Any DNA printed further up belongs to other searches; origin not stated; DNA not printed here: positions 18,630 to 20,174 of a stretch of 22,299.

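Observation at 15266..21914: Respiratory-type octahaem/NrfH module inserted into a sigma-54-type glnK-amt nitrogen-regulation locus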

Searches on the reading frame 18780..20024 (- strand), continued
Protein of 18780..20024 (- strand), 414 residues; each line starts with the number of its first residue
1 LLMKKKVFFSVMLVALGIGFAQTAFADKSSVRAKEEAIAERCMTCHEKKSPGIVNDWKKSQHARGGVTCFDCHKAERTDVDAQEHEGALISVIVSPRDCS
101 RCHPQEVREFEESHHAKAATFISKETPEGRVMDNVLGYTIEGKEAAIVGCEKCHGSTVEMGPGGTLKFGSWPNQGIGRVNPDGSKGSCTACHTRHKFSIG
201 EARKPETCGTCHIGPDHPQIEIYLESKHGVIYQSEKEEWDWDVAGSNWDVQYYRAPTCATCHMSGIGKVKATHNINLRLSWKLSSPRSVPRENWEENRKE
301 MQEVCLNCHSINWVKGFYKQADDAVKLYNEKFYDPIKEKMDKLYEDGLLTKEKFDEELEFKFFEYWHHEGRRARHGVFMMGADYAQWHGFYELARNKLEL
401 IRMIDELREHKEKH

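Call 59: fold_search(model_id=the predicted structure, library=pdb)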
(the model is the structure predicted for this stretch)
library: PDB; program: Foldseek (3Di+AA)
matches with E <= 10: 23; with E <= 0.001: 5
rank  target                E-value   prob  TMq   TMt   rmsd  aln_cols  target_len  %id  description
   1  4qo5                  6.2e-14  1.00  0.40  0.32  17.3       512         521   24  Hypothetical multiheme protein (released 2015-12-23)
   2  1fgj_A                1.0e-08  1.00  0.38  0.32  18.4       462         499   23  X-RAY STRUCTURE OF HYDROXYLAMINE OXIDOREDUCTASE (released 1998-03-04)
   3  6h5l_A                1.5e-08  1.00  0.39  0.32  18.7       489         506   22  Kuenenia stuttgartiensis reducing HAO-like protein complex Kustc0457/Kustc0458 (released 2019-04-10)
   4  6hif_A                1.4e-07  1.00  0.38  0.30  18.1       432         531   22  Kuenenia stuttgartiensis hydrazine dehydrogenase complex (released 2019-04-17)
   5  4fas_A                3.2e-07  1.00  0.38  0.32  18.4       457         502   23  Complex crystal structure of hydroxylamine oxidoreductase and NE1300 from Nitrosomonas europaea (released 2013-09-04)
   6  3ttb_A                2.6e+00  0.06  0.22  0.18  21.6       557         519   13  Structure of the Thioalkalivibrio paradoxus cytochrome c nitrite reductase in complex with sulfite (released 2011-10-05)
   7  3sxq_B                3.6e+00  0.04  0.19  0.16  21.4       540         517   12  Structure of a hexameric multiheme c nitrite reductase from the extremophile bacterium Thiolkalivibrio paradoxus (released 2012-09-26)
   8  1fs7                  3.8e+00  0.14  0.21  0.19  12.1       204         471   18  CYTOCHROME C NITRITE REDUCTASE FROM WOLINELLA SUCCINOGENES (released 2001-01-17)
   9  3bng                  4.2e+00  0.15  0.19  0.18  11.6       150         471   17  W. succinogenes NrfA Y218F (released 2008-02-26)
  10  7tu3_A                5.0e+00  0.02  0.12  0.12  18.6       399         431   10  Structure of the L. blandensis dGTPase del55-58 mutant (released 2022-06-01)
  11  7xgr                  6.0e+00  0.01  0.08  0.07  22.9       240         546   11  Structure of Gemin5 C-terminal region (protomer) (released 2022-08-24)
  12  1qdb_A                7.0e+00  0.13  0.21  0.18  11.3       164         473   16  CYTOCHROME C NITRITE REDUCTASE (released 1999-08-18)
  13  7srs_R                7.0e+00  0.01  0.08  0.11  21.3       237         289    8  5-HT2B receptor bound to LSD in complex with beta-arrestin1 obtained by cryo-electron microscopy (cryoEM) (released 2022-09-21)
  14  2vr0_E                7.3e+00  0.07  0.10  0.09   9.8        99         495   20  Crystal structure of cytochrome c nitrite reductase NrfHA complex bound to the HQNO inhibitor (released 2008-06-03)
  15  4ryk_A                7.6e+00  0.03  0.09  0.11  17.6       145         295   10  Crystal structure of a putative transcriptional regulator from Listeria monocytogenes EGD-e (released 2015-01-07)
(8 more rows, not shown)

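Call 66: search_protein_families(library=pfam, proteins=[L031:6677-7078:+, L031:8319-8765:+, L031:8821-9867:+, L031:11898-12749:+, L031:12846-14039:+, L002:3451-4581:+, L002:8436-8879:+, L002:8891-9919:+, L002:11304-11891:+, L002:11363-13240:-], max_evalue=0.001)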
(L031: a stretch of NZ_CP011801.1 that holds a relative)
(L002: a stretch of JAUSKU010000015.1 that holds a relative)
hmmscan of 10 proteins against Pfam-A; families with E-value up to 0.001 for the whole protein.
L031:6677-7078:+ (133 aa): 0 families

L031:8319-8765:+ (148 aa): 1 family
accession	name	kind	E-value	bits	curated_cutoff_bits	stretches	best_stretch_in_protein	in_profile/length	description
PF00355.32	Rieske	-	8.8e-11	42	20.3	1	50-132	3-87/88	Rieske [2Fe-2S] domain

L031:8821-9867:+ (348 aa): 3 families
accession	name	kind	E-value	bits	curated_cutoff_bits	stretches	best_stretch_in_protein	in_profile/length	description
PF00033.24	Cytochrome_B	-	8.8e-47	159.8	27.2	1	31-215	4-186/189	Cytochrome b/b6/petB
PF13631.11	Cytochrom_B_N_2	-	4.1e-35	121.7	27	1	100-263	2-168/169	Cytochrome b(N-terminal)/b6/petB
PF14358.11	DUF4405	-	0.00012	22.9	26.7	1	49-110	7-63/66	Domain of unknown function (DUF4405)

L031:11898-12749:+ (283 aa): 1 family
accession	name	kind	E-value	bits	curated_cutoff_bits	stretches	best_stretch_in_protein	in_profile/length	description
PF00571.33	CBS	-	8.2e-26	90.5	24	2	229-279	4-55/57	CBS domain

L031:12846-14039:+ (397 aa): 1 family
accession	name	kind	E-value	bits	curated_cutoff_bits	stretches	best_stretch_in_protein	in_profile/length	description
PF17164.10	DUF5122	-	2.6e-20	72.8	27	1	74-106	4-36/36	Domain of unknown function (DUF5122) beta-propeller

L002:3451-4581:+ (376 aa): 1 family
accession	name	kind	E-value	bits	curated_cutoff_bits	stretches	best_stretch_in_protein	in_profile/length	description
PF07642.17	BBP2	-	2e-75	254.6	26.2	1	39-376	2-339/339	Putative beta-barrel porin-2, OmpL-like. bbp2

L002:8436-8879:+ (147 aa): 1 family
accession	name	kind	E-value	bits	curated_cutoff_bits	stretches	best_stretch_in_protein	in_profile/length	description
PF00355.32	Rieske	-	4.8e-11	42.9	20.3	1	51-132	4-87/88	Rieske [2Fe-2S] domain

L002:8891-9919:+ (342 aa): 4 families
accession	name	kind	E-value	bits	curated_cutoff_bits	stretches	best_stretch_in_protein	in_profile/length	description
PF00033.24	Cytochrome_B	-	1.4e-47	162.4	27.2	1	24-210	3-187/189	Cytochrome b/b6/petB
PF13631.11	Cytochrom_B_N_2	-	1.2e-36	126.7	27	1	94-258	2-169/169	Cytochrome b(N-terminal)/b6/petB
PF00032.22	Cytochrom_B_C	-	2.6e-07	31.2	20.7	1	258-313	1-54/102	Cytochrome b(C-terminal)/b6/petD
PF14358.11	DUF4405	-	5.3e-05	24.1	26.7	1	43-104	7-63/66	Domain of unknown function (DUF4405)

L002:11304-11891:+ (195 aa): 0 families

L002:11363-13240:- (625 aa): 8 families
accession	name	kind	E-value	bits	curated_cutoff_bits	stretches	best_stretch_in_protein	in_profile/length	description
PF01512.22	Complex1_51K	-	2.4e-48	164.3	31.2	1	165-336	1-149/150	Nuo51 FMN-binding domain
PF10589.14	NADH_4Fe-4S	-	4.6e-35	119.8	23.5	1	447-531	1-85/85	NADH-ubiquinone oxidoreductase-F iron-sulfur binding region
PF00037.32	Fer4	-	9e-09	35.2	21.1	2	587-605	5-23/24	4Fe-4S binding domain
PF13187.11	Fer4_9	-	4.3e-07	30.3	27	1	554-605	1-52/52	4Fe-4S dicluster domain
PF12838.12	Fer4_7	-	4.4e-07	30.7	27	1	555-604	2-52/52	4Fe-4S dicluster domain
PF13237.11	Fer4_10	-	4.9e-07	30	25.5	1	551-601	5-53/53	4Fe-4S dicluster domain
PF10531.15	SLBB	-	5.9e-06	26.5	27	1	359-408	1-53/55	SLBB domain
PF12837.12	Fer4_6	-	0.0002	21.6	25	1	548-570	2-24/24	4Fe-4S binding domain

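Call 68: find_encoding_contigs(protein=P0050, flank=7000, max_places=1)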
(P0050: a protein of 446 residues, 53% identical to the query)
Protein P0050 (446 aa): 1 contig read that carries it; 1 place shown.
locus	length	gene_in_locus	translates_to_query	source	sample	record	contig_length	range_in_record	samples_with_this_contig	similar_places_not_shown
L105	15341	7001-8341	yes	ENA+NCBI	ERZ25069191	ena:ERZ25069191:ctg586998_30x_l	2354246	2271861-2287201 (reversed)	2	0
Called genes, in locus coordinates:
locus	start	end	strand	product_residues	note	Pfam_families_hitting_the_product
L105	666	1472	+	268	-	PF03450:CO_deh_flav_C, PF00111:Fer2 (weak)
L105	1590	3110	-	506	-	PF07969:Amidohydro_3 (faint), PF01979:Amidohydro_1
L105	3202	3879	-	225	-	PF00857:Isochorismatase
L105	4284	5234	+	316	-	PF00296:Bac_luciferase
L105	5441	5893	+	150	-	PF00355:Rieske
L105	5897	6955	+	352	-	PF00033:Cytochrome_B, PF13631:Cytochrom_B_N_2, PF00032:Cytochrom_B_C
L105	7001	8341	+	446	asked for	PF13435:Cytochrome_C554 (faint), PF09699:Paired_CXXCH_1 (faint), PF14537:Cytochrom_c3_2 (faint), PF14522:Cytochrome_C7 (weak), PF13447:Multi-haem_cyto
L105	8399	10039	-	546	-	PF02776:TPP_enzyme_N, PF00205:TPP_enzyme_M, PF02775:TPP_enzyme_C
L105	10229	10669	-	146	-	PF00582:Usp (weak)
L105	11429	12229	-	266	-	PF02567:PhzC-PhzF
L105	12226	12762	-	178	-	PF02627:CMD (weak)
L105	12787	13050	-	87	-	-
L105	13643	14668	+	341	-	PF09084:NMT1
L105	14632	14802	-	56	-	-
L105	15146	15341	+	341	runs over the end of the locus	PF13379:NMT1_2 (faint), PF09084:NMT1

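Call 69: find_encoding_contigs(protein=P0035, flank=7000, max_places=1)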
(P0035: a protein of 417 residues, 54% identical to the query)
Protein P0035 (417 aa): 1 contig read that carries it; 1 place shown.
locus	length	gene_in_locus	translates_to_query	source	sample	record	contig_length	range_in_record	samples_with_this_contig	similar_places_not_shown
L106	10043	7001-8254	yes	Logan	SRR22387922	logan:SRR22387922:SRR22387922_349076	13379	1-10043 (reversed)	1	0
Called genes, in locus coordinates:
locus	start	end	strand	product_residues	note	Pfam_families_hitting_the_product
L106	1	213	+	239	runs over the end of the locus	PF00702:Hydrolase, PF13419:HAD_2, PF13242:Hydrolase_like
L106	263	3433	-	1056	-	PF02811:PHP, PF07733:DNA_pol3_alpha, PF17657:DNA_pol3_finger, PF14579:HHH_6, PF01336:tRNA_anti-codon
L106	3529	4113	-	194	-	-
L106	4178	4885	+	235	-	PF01351:RNase_HII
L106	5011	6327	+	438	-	PF00909:Ammonium_transp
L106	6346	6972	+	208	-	PF03264:Cytochrom_NNT, PF14522:Cytochrome_C7 (faint), PF22113:Mtrc-MtrF_II-IV_dom (faint)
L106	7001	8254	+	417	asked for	PF02335:Cytochrom_C552 (faint), PF13435:Cytochrome_C554 (faint), PF14522:Cytochrome_C7 (faint), PF02085:Cytochrom_CIII (faint), PF09699:Paired_CXXCH_1 (faint), PF14537:Cytochrom_c3_2 (faint), PF13447:Multi-haem_cyto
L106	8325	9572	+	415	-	PF09587:PGA_cap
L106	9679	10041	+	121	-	?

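Call 71: search_solved_structures(query=A1, max_evalue=0.001, show_alignments=4)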
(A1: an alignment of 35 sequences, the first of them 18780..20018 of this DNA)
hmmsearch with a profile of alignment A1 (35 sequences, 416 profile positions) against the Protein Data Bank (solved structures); distinct sequences matched with E-value up to 0.001: 9.
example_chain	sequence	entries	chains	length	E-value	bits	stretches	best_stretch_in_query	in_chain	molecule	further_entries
4qo5_A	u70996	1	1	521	5.1e-74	252.6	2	66-274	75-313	Hypothetical multiheme protein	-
1fgj_A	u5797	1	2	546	6.9e-38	133.6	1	180-347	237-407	HYDROXYLAMINE OXIDOREDUCTASE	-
4fas_A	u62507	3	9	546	7.6e-38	133.5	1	180-347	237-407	Hydroxylamine oxidoreductase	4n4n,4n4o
6m0p_A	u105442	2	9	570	9.4e-38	133.2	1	180-347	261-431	Aerobic hydroxylamine oxidoreductase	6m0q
6h5l_A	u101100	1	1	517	2.3e-35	125.3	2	181-260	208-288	Similar to hydroxylamine oxidoreductase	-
4n4j_A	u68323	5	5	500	1.6e-34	122.6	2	181-330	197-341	hydroxylamine oxidoreductase | Similar to hydroxylamine oxidoreductase hao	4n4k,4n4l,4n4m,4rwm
6t5e_A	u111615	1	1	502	2.9e-33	118.4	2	181-329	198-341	Hydroxylamine oxidoreductase-like protein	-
6hif_G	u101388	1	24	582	4.8e-29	104.5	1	181-350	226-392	Hydrazine dehydrogenase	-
9l08_A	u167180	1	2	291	4.7e-05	25.5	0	82-130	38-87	Covalently Connected Cytochrome c555 trimer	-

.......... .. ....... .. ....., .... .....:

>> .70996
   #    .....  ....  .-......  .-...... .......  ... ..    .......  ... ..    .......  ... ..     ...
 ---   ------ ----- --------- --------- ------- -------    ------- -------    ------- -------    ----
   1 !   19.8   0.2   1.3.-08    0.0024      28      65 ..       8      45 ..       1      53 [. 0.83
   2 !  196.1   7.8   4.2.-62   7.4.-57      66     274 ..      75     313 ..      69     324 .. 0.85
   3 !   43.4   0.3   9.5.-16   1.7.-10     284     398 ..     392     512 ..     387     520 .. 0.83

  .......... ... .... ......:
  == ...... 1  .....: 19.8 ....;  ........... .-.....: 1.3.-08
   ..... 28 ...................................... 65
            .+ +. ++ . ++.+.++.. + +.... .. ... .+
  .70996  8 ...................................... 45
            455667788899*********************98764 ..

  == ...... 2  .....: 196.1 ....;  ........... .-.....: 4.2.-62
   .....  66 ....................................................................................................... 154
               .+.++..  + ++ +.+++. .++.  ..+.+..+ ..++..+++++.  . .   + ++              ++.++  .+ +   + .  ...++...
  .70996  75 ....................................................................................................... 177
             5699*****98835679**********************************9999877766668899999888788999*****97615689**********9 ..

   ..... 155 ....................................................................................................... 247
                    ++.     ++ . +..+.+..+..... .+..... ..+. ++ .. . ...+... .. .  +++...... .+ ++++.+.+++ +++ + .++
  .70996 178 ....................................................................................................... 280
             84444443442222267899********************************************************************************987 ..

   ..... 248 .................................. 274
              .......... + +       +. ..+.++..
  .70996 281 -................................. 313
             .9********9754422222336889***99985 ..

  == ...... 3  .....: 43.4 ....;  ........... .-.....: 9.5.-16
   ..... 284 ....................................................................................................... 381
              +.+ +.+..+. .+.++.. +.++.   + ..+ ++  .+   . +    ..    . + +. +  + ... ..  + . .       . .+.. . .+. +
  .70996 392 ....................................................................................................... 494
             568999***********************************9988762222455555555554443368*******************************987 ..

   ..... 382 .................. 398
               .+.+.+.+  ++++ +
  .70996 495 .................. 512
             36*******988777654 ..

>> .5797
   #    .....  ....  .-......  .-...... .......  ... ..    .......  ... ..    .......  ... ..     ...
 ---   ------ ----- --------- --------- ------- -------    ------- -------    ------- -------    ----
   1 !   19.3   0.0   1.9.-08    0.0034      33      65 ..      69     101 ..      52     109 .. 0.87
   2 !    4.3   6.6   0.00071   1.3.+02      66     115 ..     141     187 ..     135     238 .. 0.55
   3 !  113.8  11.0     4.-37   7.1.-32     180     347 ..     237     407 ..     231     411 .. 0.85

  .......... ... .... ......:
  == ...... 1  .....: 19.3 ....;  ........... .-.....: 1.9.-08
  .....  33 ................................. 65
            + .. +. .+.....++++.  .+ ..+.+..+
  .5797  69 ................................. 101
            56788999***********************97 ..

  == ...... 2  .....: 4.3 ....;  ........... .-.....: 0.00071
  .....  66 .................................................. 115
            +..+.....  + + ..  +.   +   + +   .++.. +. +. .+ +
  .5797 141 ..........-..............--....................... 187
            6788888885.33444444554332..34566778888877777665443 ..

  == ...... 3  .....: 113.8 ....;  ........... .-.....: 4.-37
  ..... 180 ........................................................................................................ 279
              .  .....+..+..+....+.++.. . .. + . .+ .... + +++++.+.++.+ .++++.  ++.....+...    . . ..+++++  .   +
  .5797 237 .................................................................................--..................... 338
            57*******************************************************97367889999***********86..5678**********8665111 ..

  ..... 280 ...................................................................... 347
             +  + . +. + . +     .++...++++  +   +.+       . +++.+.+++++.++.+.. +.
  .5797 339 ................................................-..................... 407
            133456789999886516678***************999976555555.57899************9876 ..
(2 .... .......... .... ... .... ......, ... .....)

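Call 79: search_protein_families(library=pfam, proteins=[L084:11239-12087:+], max_evalue=0.001)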
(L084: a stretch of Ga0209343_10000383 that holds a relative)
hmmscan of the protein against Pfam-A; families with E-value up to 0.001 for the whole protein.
L084:11239-12087:+ (282 aa): 1 family
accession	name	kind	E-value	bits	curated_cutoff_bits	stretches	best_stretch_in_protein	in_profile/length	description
PF03781.23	FGE-sulfatase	-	3.9e-52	177.9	23.3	1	55-279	3-254/255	Sulfatase-modifying factor enzyme 1-like domain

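Call 83: search_protein_families(library=pfam, proteins=[L010:9157-9723:+, L019:9055-9549:+, L033:9422-9829:+, L033:7812-9419:+, L027:9451-9882:+, L038:8657-9016:+, L008:9387-9680:+, L077:9405-9704:+, L033:11300-12433:+, L010:11456-12733:+], max_evalue=0.01)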
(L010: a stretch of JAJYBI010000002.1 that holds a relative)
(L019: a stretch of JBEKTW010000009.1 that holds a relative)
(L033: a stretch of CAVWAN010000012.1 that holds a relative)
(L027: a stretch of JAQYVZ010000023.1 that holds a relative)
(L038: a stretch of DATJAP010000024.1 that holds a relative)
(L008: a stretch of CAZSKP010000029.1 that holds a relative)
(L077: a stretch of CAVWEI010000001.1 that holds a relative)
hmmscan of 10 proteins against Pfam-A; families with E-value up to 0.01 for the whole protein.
L010:9157-9723:+ (188 aa): 0 families

L019:9055-9549:+ (164 aa): 0 families

L033:9422-9829:+ (135 aa): 1 family
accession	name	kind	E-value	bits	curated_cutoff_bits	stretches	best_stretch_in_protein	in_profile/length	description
PF02470.25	MlaD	-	1.2e-16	61.2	25.1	1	36-110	8-80/81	MlaD protein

L033:7812-9419:+ (535 aa): 3 families
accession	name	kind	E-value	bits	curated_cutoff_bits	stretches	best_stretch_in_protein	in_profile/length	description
PF07837.17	FTCD_N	-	1.7e-72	243.3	27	1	49-224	1-176/176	Formiminotransferase domain, N-terminal subdomain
PF04961.17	FTCD_C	-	2.4e-53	181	24.5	1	356-530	2-180/182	Formiminotransferase-cyclodeaminase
PF02971.19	FTCD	-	1.7e-26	93.3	24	1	226-328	1-111/145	Formiminotransferase domain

L027:9451-9882:+ (143 aa): 0 families

L038:8657-9016:+ (119 aa): 0 families

L008:9387-9680:+ (97 aa): 0 families

L077:9405-9704:+ (99 aa): 0 families

L033:11300-12433:+ (377 aa): 0 families

L010:11456-12733:+ (425 aa): 6 families
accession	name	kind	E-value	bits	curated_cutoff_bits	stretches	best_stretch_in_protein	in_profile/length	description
PF00990.26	GGDEF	-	6.6e-28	97.9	23.8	1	269-412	2-154/161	Diguanylate cyclase, GGDEF domain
PF08448.16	PAS_4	-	2.4e-11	44.3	23.1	1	156-258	2-108/110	PAS fold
PF00072.30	Response_reg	-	5.9e-06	26.9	30.2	1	13-106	7-98/111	Response regulator receiver domain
PF13426.13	PAS_9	-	6.6e-06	26.8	27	1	160-255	2-101/103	PAS domain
PF13188.13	PAS_8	-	4.9e-05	23.5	21.8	1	153-191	5-44/65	PAS domain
PF17853.6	GGDEF_2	-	0.00067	20.3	24.5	1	284-379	10-92/116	GGDEF-like domain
